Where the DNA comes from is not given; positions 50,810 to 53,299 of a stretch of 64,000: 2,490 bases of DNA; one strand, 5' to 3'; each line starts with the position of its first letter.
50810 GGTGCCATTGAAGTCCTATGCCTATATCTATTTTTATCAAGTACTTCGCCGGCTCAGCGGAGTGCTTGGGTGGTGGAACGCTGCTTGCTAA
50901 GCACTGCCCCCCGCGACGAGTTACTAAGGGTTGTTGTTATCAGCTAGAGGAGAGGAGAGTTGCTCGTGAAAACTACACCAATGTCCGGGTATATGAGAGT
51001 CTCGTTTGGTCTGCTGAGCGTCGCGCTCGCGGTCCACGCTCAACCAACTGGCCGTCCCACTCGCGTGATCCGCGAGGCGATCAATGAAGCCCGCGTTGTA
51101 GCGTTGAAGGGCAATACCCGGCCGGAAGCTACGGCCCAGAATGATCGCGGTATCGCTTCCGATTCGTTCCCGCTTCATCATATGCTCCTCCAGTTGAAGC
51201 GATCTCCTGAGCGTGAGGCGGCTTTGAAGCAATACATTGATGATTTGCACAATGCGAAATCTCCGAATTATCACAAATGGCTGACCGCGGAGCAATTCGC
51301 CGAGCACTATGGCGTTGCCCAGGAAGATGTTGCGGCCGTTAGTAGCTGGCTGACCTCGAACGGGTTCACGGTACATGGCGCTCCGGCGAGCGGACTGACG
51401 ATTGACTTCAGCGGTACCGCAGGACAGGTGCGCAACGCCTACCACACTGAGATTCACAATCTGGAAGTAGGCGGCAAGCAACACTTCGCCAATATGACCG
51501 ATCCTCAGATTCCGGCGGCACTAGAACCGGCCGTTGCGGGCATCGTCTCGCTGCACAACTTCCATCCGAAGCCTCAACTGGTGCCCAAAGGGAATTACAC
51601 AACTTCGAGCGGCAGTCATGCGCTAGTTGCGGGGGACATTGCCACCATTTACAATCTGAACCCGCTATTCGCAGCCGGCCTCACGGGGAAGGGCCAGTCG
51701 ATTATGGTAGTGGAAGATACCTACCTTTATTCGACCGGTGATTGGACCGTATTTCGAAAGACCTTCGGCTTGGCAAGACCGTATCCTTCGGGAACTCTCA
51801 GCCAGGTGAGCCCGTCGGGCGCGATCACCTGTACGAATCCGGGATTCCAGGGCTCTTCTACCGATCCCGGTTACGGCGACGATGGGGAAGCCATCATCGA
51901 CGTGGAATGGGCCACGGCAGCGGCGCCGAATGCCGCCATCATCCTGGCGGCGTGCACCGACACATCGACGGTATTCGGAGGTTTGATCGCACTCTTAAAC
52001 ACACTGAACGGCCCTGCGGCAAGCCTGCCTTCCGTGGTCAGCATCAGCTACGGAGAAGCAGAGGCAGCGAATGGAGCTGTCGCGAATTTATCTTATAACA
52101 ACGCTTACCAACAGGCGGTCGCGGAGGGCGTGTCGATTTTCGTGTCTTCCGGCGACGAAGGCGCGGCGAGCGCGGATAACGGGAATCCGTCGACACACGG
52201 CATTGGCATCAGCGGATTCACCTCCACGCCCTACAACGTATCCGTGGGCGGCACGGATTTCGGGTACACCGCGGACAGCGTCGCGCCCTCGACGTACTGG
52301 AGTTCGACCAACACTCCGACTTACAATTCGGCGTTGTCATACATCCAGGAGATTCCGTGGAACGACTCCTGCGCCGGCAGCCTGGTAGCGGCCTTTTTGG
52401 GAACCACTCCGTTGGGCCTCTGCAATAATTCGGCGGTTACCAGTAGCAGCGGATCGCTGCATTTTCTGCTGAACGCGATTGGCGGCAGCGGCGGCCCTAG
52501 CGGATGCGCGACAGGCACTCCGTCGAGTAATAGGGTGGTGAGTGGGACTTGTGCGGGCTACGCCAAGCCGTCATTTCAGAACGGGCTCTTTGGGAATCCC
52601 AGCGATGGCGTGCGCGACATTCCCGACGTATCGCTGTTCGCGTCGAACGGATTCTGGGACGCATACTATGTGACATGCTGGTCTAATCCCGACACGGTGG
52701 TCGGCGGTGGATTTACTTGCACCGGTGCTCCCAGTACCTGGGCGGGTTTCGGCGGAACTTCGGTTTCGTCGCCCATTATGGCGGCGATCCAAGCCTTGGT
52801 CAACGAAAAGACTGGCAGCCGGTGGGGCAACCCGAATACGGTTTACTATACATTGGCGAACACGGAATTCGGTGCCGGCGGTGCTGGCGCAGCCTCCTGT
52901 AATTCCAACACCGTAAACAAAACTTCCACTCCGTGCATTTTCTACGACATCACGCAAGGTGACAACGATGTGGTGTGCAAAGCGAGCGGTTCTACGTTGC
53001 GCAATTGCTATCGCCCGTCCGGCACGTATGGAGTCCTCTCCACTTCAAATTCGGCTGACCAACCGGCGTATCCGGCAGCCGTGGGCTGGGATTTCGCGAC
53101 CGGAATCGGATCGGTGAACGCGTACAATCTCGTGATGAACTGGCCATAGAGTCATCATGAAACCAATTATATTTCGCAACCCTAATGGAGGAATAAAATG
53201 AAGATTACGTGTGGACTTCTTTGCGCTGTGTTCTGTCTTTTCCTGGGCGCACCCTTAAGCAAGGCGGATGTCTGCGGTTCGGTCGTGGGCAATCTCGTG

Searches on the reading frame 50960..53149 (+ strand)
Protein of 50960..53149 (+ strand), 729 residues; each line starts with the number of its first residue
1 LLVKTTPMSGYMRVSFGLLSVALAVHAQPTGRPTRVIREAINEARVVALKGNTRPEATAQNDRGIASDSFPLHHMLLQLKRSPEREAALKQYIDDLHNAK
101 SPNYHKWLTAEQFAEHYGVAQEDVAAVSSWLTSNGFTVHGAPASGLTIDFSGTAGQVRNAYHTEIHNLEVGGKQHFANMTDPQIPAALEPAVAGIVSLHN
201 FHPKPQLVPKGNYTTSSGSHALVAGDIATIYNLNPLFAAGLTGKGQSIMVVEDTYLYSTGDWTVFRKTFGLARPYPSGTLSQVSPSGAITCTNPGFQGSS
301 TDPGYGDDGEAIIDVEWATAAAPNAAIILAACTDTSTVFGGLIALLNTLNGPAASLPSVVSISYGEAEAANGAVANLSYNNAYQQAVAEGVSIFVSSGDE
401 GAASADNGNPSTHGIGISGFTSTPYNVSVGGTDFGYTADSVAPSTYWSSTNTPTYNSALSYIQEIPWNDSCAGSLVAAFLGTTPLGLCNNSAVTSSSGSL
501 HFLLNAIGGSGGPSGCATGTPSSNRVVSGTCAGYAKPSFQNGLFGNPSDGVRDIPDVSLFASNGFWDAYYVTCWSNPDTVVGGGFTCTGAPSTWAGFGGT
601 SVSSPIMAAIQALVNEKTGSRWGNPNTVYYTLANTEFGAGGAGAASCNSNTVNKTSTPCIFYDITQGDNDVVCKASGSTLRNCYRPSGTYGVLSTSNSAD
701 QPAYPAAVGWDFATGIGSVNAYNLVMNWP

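Call 73: search_protein_families(library=pfam, proteins=[window:50960-53149:+], max_evalue=0.00001)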
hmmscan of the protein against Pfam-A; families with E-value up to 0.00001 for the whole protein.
window:50960-53149:+ (729 aa): 1 family
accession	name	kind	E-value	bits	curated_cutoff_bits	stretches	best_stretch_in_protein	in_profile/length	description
PF09286.16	Pro-kuma_activ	-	5.4e-28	98.5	23.5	1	83-201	23-143/143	Pro-kumamolisin, activation domain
